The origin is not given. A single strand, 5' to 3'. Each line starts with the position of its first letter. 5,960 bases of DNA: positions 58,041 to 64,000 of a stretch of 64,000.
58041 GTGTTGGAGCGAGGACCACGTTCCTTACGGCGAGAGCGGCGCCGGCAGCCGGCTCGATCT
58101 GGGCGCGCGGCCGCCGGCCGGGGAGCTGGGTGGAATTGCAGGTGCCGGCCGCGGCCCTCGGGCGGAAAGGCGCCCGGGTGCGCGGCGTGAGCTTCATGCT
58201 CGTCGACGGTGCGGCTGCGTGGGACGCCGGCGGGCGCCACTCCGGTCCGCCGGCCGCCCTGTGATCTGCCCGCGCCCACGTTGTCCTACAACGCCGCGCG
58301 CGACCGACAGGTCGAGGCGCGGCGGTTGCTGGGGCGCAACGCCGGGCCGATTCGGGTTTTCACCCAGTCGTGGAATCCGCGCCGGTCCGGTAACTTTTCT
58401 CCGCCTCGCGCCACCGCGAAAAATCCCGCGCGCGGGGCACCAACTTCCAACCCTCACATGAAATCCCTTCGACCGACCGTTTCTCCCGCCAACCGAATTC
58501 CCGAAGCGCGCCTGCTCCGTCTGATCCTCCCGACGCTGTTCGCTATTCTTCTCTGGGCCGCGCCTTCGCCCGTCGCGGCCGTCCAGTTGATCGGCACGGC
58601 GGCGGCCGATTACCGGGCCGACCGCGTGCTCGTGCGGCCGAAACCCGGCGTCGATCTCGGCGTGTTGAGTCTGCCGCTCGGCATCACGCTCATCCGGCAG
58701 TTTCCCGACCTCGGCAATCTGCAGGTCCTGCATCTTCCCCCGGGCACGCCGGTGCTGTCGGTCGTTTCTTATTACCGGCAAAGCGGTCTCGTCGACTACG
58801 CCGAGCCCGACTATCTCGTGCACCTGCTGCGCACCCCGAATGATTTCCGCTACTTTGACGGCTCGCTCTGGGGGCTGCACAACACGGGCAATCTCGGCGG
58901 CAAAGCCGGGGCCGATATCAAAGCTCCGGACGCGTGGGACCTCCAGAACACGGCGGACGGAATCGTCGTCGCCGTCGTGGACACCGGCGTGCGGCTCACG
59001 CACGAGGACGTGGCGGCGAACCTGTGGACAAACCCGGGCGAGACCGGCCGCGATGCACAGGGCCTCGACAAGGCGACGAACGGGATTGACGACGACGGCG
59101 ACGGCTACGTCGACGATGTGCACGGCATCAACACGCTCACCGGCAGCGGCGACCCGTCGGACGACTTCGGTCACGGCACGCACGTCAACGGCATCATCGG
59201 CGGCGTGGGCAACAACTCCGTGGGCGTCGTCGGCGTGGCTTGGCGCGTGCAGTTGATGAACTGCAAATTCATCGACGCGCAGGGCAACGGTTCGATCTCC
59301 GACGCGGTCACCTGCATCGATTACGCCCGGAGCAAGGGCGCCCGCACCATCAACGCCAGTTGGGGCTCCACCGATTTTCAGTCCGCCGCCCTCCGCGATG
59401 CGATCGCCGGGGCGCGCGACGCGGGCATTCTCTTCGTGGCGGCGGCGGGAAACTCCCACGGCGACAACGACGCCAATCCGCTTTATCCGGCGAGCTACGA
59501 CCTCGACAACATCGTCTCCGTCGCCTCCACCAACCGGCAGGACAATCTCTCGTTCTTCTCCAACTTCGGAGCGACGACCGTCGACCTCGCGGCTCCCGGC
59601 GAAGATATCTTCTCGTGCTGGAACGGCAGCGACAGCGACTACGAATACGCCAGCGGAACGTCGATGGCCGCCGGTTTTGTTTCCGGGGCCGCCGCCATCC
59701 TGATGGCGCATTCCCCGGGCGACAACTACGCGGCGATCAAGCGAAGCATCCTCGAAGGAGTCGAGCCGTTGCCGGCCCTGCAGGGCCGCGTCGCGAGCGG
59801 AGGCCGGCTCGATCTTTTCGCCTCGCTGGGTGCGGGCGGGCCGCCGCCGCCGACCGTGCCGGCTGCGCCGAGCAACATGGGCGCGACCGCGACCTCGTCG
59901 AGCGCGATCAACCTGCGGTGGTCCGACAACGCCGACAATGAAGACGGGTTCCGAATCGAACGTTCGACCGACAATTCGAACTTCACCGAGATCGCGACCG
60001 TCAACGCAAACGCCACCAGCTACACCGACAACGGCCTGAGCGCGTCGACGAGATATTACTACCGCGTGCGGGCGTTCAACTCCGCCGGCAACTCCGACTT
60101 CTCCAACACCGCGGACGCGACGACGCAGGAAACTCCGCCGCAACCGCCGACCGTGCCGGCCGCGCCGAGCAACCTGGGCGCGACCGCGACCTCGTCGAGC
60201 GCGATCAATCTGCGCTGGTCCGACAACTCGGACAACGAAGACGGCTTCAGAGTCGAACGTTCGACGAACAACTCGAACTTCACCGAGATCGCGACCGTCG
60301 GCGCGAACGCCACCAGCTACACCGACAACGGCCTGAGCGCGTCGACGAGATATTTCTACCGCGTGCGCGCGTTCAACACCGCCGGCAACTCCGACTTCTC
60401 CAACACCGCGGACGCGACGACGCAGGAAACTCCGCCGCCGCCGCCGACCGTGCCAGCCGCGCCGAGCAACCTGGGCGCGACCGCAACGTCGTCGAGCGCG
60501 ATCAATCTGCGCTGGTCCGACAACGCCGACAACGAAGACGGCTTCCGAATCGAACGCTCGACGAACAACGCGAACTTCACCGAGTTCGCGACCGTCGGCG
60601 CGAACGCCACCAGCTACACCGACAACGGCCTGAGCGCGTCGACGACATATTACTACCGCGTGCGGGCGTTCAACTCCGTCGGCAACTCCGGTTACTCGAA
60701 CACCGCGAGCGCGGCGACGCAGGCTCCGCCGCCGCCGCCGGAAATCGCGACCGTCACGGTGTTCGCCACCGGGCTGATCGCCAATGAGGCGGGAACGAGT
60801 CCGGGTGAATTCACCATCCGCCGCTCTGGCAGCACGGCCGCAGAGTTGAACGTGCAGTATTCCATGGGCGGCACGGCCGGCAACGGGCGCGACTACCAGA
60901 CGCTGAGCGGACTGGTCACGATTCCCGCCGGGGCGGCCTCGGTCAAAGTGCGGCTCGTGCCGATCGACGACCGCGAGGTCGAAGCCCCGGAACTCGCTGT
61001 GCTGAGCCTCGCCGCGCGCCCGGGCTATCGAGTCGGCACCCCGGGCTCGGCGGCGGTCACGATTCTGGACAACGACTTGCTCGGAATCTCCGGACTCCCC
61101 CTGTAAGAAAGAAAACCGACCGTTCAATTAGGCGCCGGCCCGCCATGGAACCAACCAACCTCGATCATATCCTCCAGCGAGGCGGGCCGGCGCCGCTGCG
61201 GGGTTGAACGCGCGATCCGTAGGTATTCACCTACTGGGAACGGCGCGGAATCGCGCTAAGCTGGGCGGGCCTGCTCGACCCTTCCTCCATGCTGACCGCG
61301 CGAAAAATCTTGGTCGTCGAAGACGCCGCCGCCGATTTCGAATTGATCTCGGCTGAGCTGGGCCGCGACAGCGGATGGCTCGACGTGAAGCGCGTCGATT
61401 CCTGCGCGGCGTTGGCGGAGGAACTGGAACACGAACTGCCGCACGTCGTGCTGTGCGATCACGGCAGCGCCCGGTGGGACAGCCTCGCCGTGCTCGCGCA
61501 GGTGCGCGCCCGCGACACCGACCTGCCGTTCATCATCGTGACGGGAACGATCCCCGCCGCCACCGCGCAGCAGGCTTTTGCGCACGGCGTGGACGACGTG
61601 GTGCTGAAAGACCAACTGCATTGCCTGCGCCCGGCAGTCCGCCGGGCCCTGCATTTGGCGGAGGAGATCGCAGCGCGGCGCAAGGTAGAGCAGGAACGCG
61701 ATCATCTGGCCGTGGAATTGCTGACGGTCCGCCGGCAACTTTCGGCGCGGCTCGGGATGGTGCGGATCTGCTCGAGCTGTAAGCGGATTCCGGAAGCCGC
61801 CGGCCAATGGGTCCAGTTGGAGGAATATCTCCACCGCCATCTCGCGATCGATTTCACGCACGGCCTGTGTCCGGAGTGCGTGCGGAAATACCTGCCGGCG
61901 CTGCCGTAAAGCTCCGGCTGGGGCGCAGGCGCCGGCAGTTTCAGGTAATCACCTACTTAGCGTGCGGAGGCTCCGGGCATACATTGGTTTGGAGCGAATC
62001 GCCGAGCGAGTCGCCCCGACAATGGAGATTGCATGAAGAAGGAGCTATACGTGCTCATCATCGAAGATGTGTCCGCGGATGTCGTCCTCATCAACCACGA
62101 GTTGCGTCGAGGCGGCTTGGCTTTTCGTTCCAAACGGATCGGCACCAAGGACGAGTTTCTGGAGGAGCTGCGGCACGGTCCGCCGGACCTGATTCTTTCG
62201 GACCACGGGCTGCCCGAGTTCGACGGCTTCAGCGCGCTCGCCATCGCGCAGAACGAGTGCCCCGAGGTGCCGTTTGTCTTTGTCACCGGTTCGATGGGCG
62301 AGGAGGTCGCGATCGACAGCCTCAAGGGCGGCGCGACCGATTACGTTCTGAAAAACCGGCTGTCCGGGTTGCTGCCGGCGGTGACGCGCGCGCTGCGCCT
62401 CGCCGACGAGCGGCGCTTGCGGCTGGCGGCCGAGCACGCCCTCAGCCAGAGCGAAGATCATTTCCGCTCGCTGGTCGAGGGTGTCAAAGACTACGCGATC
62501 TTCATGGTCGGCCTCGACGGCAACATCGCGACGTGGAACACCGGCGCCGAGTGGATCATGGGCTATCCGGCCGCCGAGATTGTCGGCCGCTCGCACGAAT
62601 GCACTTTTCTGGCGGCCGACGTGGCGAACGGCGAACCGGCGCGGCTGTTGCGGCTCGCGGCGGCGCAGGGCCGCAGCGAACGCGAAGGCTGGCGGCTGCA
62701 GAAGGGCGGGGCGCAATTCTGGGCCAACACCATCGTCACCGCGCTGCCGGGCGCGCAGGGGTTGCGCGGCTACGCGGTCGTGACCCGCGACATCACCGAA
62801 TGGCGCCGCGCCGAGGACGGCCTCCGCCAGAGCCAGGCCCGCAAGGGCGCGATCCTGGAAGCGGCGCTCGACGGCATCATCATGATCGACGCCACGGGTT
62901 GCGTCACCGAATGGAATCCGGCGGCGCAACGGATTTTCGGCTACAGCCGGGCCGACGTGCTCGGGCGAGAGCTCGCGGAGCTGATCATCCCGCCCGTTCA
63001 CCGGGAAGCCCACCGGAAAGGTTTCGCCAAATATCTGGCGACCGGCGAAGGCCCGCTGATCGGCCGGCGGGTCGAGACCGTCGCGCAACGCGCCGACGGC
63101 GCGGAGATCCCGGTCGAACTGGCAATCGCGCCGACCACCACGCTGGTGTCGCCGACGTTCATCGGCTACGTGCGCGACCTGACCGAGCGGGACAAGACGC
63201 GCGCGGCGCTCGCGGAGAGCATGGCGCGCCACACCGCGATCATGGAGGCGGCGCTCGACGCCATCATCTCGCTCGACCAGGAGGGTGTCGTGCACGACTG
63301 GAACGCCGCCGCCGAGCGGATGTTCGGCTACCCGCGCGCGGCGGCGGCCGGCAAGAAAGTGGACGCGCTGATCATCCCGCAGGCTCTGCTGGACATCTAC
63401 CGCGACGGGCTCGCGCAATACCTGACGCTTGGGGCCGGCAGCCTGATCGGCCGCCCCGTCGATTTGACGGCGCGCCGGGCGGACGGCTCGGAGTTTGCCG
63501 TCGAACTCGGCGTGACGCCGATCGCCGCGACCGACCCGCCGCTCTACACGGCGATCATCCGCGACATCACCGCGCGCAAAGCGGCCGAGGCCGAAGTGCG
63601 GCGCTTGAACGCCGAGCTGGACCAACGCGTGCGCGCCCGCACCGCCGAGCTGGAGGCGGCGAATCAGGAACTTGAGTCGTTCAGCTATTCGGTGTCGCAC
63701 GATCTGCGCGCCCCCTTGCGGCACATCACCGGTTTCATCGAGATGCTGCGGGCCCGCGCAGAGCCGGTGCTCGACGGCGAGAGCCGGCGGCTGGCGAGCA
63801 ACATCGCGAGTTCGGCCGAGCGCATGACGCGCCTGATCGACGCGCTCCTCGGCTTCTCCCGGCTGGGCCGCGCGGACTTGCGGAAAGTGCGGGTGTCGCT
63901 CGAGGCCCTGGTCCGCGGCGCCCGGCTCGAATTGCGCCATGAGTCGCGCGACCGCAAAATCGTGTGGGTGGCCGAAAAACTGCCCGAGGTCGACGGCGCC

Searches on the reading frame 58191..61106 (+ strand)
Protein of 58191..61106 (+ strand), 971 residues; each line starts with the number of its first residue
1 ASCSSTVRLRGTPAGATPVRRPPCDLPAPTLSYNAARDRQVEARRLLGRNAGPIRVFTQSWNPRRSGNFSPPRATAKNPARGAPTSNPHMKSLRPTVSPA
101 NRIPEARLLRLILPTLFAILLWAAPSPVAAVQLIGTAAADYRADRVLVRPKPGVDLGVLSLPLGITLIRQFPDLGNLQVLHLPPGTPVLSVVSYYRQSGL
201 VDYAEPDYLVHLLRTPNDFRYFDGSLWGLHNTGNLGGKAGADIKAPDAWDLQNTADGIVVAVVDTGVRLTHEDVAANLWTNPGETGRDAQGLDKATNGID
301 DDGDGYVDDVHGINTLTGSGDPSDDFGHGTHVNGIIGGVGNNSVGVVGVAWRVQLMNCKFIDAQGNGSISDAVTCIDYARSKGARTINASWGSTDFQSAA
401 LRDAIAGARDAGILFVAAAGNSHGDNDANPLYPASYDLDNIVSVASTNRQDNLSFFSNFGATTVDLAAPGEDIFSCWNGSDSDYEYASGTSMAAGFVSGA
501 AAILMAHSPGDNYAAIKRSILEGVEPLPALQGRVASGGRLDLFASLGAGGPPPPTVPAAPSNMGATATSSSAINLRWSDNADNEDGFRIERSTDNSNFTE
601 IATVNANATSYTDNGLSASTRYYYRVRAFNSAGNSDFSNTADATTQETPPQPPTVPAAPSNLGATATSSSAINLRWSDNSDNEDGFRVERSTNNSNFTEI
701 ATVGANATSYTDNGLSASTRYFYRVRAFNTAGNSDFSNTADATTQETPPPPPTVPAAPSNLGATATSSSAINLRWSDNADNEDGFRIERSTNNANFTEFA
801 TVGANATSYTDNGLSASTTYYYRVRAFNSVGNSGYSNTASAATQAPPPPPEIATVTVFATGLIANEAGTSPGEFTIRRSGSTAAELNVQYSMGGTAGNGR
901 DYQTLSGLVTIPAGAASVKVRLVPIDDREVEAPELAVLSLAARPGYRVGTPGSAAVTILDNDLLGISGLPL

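Call 6: search_protein_families(library=ncbifam, proteins=[window:58191-61106:+])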
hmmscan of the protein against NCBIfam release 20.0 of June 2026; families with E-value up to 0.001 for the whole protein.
window:58191-61106:+ (971 aa): 7 families
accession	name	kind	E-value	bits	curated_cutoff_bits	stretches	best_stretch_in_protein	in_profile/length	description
TIGR03921.1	T7SS_mycosin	equivalog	5e-36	124.5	278.75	1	311-569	35-310/353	type VII secretion-associated serine protease mycosin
NF041611.1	exoglucan_CbhB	equivalog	2e-35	122.1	1950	2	546-748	692-889/997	exoglucanase CbhB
NF033595.1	denti_PrtP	equivalog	1.6e-24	86.5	300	2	388-506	343-458/606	dentilisin complex serine proteinase subunit PrtP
TIGR03895.1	protease_PatA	subfamily_domain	5.4e-13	48.5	421.05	1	328-507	1-179/606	PatA/PatG family cyanobactin maturation protease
NF049966.1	QH_SP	equivalog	2.1e-12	46.9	165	1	323-518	37-205/219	subtilisin-like serine protease QhpE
NF040809.1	germ_prot_CspBA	exception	2.7e-09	35.2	1250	1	251-422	647-824/1099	bifunctional germination protease/germinant receptor pseudoprotease CspBA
NF040553.1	SGO_0316_fam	subfamily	1.9e-05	22.5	1400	1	249-422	279-464/1486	SGO_0316/SGO_0317 family LPXTG-anchored serine peptidase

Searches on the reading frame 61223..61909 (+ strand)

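Call 6: search_protein_families(library=ncbifam, proteins=[window:61223-61909:+])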
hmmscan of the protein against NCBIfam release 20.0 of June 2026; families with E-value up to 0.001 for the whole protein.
window:61223-61909:+ (228 aa): 15 families
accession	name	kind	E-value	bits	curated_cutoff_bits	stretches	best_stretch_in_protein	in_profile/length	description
NF047466.1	hybrid_RR_LvrB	exception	7.7e-21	74.7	500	1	27-165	4-142/377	hybrid histidine kinase/response regulator LvrB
NF007969.0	PRK10693.1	equivalog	1.3e-09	37.6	329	1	23-144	4-125/337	two-component system response regulator RssB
NF051870.1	NAssimRespRegNtrX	equivalog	2.5e-08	33.2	600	1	27-159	2-138/452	nitrogen assimilation response regulator NtrX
NF008469.0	PRK11361.1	equivalog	4.2e-08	32.3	714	1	23-187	1-160/461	acetoacetate metabolism transcriptional regulator AtoC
NF045505.1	RR_RssB_Pseudo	equivalog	9.2e-08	31.5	700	1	30-178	9-150/394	two-component system response regulator RssB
NF007689.0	PRK10365.1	equivalog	3.3e-06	26.2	760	1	28-154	7-132/441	sigma-54-dependent response regulator transcription factor ZraR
NF006900.1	PRK09390.1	equivalog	8.1e-06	25.5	255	1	26-160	4-137/203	response regulator FixJ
NF011896.0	PRK15369.1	equivalog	9.2e-06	25.4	242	1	27-131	4-108/211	two component system response regulator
NF041946.1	LuxO_transreg_Vib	equivalog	1.5e-05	24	800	1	53-154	21-123/463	quorum-sensing sigma-54 dependent transcriptional regulator LuxO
TIGR01818.1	ntrC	equivalog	1.7e-05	23.8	558.6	1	53-158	23-129/463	nitrogen regulation protein NR(I)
TIGR02154.1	PhoB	equivalog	4.4e-05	22.9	296.2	1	26-130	2-106/226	phosphate regulon transcriptional regulator PhoB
NF047793.1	ResRegPgtA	equivalog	9.6e-05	21.4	650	1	28-167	7-143/414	two-component system response regulator PgtA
NF009206.0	PRK12555.1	subfamily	0.00015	20.8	342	1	28-185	2-161/340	chemotaxis-specific protein-glutamate methyltransferase CheB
NF008176.1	PRK10923.1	equivalog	0.00018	20.2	620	1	53-129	28-104/469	nitrogen regulation protein NR(I)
NF038297.2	hybrid_HK_HrmK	equivalog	0.00047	18.9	725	1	21-129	485-593/607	hybrid histidine kinase/response regulator HrmK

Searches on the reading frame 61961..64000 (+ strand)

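Call 28: search_protein_families(library=pfam, proteins=[window:61961-64000:+], max_evalue=0.00001)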
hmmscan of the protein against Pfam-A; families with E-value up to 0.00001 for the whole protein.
window:61961-64000:+ (680 aa): 9 families
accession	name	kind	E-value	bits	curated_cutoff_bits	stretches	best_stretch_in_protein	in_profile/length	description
PF13426.13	PAS_9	-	1.7e-39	134.7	27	3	304-409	2-103/103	PAS domain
PF00989.32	PAS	-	1.9e-36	125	22.6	2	297-406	5-112/113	PAS fold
PF08448.16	PAS_4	-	4e-28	98.3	23.1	3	179-282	7-109/110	PAS fold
PF13188.13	PAS_8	-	8.5e-21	73.5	21.8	2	297-346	5-50/65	PAS domain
PF00512.31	HisKA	-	6.4e-13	49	26.9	1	572-636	3-64/66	His Kinase A (phospho-acceptor) domain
PF08447.18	PAS_3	-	7.6e-13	49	25.6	0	316-366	2-52/89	PAS fold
PF24820.1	Diguanyl_cycl_sensor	-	1.9e-12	47.6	28.1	0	428-535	2-109/109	Diguanylate cyclase-like sensor domain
PF00072.30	Response_reg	-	2.3e-11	44.3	30.2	1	31-132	1-100/111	Response regulator receiver domain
PF12860.13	PAS_7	-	8.8e-07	29.5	27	0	304-352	6-55/115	PAS fold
